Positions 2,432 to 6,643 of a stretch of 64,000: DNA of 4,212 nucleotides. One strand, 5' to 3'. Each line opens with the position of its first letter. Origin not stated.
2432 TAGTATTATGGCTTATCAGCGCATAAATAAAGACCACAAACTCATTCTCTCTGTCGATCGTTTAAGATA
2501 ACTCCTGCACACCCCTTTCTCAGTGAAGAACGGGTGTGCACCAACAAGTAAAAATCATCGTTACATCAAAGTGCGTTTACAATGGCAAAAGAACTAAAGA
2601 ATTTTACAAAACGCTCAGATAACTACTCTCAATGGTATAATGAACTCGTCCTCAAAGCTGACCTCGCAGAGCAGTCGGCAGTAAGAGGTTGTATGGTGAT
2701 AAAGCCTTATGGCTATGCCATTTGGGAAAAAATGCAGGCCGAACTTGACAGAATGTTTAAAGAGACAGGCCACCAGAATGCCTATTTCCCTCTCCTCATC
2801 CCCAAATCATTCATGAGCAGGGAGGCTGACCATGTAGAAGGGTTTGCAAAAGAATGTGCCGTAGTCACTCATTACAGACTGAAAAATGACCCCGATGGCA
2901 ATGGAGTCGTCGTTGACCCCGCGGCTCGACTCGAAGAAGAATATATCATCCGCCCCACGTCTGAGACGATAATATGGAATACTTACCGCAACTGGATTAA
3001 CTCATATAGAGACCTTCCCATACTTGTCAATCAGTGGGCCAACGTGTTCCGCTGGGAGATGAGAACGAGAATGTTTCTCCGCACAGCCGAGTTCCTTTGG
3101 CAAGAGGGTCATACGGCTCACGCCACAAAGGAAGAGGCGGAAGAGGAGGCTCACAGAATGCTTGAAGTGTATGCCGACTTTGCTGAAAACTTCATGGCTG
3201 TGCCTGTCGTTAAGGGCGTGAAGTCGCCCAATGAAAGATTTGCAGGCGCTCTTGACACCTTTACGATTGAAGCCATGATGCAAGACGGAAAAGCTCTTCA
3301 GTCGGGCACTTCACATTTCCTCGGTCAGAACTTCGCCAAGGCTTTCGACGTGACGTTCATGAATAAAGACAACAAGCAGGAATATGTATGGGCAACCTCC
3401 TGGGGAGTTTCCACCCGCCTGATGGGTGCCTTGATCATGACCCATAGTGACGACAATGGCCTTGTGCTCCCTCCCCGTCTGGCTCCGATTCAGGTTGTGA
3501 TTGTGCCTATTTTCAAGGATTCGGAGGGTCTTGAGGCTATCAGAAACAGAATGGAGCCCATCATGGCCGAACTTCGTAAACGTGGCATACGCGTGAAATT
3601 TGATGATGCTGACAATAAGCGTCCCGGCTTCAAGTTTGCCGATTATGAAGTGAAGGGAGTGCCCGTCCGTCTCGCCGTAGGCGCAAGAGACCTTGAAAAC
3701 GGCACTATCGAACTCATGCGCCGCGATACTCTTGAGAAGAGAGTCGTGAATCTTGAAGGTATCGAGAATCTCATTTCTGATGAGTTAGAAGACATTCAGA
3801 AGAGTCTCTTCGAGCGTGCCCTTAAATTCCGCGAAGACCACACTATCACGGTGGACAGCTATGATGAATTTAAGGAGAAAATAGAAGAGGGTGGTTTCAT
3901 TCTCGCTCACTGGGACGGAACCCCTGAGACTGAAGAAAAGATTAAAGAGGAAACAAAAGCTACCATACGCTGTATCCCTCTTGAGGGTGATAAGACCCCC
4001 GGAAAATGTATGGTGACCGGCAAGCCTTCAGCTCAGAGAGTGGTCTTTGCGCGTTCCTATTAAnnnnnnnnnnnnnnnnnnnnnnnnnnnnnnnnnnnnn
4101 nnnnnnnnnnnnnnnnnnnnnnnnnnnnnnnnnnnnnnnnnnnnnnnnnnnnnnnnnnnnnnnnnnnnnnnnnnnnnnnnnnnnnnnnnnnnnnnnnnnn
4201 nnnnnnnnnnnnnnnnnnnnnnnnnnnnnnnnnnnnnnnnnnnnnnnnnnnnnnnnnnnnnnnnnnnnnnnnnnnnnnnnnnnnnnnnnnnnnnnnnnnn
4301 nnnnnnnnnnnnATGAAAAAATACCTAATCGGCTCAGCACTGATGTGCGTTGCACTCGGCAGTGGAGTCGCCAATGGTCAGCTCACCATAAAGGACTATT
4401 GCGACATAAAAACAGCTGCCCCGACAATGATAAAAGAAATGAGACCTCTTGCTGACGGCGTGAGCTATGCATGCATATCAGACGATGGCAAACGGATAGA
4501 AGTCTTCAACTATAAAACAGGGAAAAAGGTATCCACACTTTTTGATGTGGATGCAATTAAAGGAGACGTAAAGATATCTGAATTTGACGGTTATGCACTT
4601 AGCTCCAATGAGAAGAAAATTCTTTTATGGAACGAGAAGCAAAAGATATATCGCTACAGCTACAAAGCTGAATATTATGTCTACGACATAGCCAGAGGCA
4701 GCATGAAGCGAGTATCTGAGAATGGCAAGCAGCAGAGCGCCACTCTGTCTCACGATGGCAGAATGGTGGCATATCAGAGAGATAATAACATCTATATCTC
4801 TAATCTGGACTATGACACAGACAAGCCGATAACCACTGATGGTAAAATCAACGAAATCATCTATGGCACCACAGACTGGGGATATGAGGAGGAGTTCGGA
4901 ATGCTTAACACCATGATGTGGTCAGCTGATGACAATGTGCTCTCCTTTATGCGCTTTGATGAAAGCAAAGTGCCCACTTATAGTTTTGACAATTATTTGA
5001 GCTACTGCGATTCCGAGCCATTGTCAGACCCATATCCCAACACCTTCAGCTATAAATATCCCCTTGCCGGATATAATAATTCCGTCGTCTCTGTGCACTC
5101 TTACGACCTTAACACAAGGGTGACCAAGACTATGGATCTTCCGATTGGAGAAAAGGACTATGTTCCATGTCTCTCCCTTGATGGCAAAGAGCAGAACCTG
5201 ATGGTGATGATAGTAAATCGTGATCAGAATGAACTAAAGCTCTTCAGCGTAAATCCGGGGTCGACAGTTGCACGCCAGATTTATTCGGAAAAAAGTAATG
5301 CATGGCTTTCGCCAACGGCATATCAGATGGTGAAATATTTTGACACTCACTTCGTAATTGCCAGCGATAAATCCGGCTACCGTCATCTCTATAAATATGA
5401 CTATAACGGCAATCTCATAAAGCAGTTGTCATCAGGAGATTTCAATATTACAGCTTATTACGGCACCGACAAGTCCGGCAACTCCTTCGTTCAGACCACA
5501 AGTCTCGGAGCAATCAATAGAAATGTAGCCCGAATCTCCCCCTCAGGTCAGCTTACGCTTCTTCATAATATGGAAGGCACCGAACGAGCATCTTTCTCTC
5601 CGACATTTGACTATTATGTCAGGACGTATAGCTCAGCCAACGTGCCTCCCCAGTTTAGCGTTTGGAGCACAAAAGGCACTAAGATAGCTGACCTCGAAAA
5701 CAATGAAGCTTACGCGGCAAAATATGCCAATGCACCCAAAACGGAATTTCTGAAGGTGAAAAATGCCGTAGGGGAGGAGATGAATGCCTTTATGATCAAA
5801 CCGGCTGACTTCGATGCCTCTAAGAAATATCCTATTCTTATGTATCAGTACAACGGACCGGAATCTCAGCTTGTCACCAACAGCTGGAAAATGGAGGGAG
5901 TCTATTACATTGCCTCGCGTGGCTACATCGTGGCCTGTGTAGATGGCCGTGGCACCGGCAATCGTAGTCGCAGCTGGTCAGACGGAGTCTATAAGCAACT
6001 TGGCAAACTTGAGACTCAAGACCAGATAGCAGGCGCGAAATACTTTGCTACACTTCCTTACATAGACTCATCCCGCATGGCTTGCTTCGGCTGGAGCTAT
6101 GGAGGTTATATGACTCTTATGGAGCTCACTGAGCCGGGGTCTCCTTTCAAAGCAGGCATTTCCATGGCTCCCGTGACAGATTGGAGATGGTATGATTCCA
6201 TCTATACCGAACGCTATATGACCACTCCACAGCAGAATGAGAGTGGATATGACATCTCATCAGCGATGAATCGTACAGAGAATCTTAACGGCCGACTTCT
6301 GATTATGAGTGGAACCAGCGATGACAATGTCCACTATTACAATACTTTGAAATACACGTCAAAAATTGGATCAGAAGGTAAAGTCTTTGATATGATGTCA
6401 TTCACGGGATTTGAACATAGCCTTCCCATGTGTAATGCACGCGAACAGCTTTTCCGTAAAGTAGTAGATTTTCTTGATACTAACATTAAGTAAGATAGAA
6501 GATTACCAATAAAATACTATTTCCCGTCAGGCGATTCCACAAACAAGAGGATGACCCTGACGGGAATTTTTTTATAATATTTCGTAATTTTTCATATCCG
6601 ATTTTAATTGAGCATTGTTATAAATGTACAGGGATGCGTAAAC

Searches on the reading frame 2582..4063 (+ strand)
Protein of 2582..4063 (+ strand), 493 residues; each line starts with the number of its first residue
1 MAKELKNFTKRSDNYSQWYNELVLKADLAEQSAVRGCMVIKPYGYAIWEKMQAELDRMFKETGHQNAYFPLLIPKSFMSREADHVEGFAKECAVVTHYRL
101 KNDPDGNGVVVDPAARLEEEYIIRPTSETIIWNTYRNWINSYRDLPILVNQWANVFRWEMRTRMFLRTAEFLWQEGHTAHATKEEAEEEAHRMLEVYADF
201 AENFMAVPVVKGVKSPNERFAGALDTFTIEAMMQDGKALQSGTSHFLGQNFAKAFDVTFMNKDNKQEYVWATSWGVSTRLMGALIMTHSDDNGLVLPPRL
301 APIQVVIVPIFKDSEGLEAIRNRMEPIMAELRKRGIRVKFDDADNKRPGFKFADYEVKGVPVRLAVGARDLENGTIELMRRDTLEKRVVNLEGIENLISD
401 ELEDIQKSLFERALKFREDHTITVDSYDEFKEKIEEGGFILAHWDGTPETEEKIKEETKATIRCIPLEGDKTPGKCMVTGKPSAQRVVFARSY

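Call 15: search_protein_families(library=pfam, proteins=[window:2582-4063:+])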
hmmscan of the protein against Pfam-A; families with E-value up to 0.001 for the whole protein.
window:2582-4063:+ (493 aa): 3 families
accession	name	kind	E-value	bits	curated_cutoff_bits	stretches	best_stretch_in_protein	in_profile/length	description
PF09180.16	ProRS-C_1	-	7e-27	93.8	31.5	1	427-493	1-71/71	Prolyl-tRNA synthetase, C-terminal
PF00587.30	tRNA-synt_2b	-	2.3e-25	90.1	29.3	1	116-285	6-176/179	tRNA synthetase class II core domain (G, H, P, S and T)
PF03129.25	HGTP_anticodon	-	1.1e-19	70.8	21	1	304-399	1-92/94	Anticodon binding domain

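Call 19: find_encoding_contigs(protein=window:2582-4063:+, flank=3000, max_places=10)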
Protein window:2582-4063:+ (493 aa): 13 contigs read that carry it; 10 places shown.
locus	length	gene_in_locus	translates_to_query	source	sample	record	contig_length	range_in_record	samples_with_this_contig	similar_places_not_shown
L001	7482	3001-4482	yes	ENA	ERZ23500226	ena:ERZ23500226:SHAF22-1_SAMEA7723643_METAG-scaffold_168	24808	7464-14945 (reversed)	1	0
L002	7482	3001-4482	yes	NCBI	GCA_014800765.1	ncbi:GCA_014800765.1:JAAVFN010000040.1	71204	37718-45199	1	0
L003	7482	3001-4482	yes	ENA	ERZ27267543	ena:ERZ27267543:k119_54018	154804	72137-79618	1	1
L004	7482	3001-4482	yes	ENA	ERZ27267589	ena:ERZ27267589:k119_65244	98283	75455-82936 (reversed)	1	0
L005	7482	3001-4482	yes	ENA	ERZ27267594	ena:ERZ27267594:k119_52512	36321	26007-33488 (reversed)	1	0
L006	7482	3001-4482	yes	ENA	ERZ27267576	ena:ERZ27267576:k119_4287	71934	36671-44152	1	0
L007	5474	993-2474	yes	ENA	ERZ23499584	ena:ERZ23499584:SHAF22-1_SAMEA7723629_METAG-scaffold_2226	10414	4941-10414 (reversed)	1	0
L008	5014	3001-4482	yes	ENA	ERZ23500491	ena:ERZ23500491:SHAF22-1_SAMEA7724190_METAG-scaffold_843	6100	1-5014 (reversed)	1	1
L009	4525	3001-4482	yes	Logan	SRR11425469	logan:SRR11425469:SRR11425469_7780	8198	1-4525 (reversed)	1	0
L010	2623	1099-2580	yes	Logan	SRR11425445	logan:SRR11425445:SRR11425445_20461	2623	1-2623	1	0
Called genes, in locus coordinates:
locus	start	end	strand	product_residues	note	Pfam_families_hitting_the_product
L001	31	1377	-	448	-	PF07719:TPR_2 (faint), PF13428:TPR_14 (faint), PF13432:TPR_16 (faint), PF00515:TPR_1 (faint), PF13176:TPR_7 (faint), PF13181:TPR_8 (faint), PF13424:TPR_12 (faint)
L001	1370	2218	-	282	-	-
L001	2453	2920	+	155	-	PF14126:DUF4293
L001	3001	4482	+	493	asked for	PF00587:tRNA-synt_2b, PF03129:HGTP_anticodon, PF09180:ProRS-C_1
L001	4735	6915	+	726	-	PF00930:DPPIV_N, PF02129:Peptidase_S15, PF00326:Peptidase_S9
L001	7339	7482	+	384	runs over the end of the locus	-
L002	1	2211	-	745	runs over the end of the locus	PF13432:TPR_16 (faint), PF13176:TPR_7 (faint), PF07719:TPR_2 (faint), PF13428:TPR_14 (faint), PF00515:TPR_1 (faint), PF13181:TPR_8 (faint), PF13424:TPR_12 (faint)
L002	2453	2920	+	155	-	PF14126:DUF4293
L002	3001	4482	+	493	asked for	PF00587:tRNA-synt_2b, PF03129:HGTP_anticodon, PF09180:ProRS-C_1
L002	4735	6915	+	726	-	PF00930:DPPIV_N, PF02129:Peptidase_S15, PF00326:Peptidase_S9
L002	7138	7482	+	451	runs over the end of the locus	-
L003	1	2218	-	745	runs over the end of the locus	PF13432:TPR_16 (faint), PF13176:TPR_7 (faint), PF07719:TPR_2 (faint), PF13428:TPR_14 (faint), PF00515:TPR_1 (faint), PF13181:TPR_8 (faint), PF13424:TPR_12 (faint)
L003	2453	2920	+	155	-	PF14126:DUF4293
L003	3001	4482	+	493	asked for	PF00587:tRNA-synt_2b, PF03129:HGTP_anticodon, PF09180:ProRS-C_1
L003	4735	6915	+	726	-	PF00930:DPPIV_N, PF02129:Peptidase_S15, PF00326:Peptidase_S9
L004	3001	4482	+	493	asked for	PF00587:tRNA-synt_2b, PF03129:HGTP_anticodon, PF09180:ProRS-C_1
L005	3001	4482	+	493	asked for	PF00587:tRNA-synt_2b, PF03129:HGTP_anticodon, PF09180:ProRS-C_1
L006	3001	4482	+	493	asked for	PF00587:tRNA-synt_2b, PF03129:HGTP_anticodon, PF09180:ProRS-C_1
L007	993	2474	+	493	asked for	PF00587:tRNA-synt_2b, PF03129:HGTP_anticodon, PF09180:ProRS-C_1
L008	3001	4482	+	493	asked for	PF00587:tRNA-synt_2b, PF03129:HGTP_anticodon, PF09180:ProRS-C_1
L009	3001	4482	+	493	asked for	PF00587:tRNA-synt_2b, PF03129:HGTP_anticodon, PF09180:ProRS-C_1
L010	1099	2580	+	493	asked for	PF00587:tRNA-synt_2b, PF03129:HGTP_anticodon, PF09180:ProRS-C_1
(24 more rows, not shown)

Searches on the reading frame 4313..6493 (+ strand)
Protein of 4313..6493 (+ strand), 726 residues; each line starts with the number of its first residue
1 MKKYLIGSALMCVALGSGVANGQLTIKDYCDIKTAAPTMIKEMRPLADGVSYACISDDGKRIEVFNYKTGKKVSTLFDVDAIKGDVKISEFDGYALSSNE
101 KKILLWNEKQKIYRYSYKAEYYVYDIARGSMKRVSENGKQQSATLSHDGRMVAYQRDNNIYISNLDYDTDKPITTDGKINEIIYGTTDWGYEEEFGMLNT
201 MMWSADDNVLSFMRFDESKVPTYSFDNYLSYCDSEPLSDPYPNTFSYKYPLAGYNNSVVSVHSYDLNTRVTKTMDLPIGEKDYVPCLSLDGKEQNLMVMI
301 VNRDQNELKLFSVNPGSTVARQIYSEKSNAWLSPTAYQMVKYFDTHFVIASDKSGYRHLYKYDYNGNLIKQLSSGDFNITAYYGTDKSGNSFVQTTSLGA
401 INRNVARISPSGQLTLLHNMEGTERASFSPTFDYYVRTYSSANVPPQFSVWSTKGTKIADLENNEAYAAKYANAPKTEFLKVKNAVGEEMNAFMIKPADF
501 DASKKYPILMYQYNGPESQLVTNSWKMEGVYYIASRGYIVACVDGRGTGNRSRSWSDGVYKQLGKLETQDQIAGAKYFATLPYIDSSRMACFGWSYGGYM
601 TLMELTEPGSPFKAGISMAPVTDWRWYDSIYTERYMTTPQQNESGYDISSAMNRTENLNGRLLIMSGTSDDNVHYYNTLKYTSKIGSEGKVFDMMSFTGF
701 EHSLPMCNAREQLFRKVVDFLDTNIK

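Call 15: search_protein_families(library=pfam, proteins=[window:4313-6493:+])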
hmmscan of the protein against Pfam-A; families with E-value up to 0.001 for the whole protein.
window:4313-6493:+ (726 aa): 4 families
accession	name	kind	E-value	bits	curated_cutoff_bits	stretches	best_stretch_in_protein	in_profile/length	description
PF00930.27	DPPIV_N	-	4.1e-73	246.6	22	1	97-446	1-354/354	Dipeptidyl peptidase IV (DPP IV) N-terminal region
PF00326.27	Peptidase_S9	-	2e-54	184.7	22.6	1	530-725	7-210/213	Prolyl oligopeptidase family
PF02129.25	Peptidase_S15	-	2.3e-10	41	23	1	494-647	9-153/262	X-Pro dipeptidyl-peptidase (S15 family)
PF12740.14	PETase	-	4.9e-05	23.3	28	1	533-630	77-167/263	PET hydrolase-like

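Call 18: find_encoding_contigs(protein=window:4313-6493:+, flank=3000, max_places=10)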
Protein window:4313-6493:+ (726 aa): no gene with exactly this product is on record in the collection.
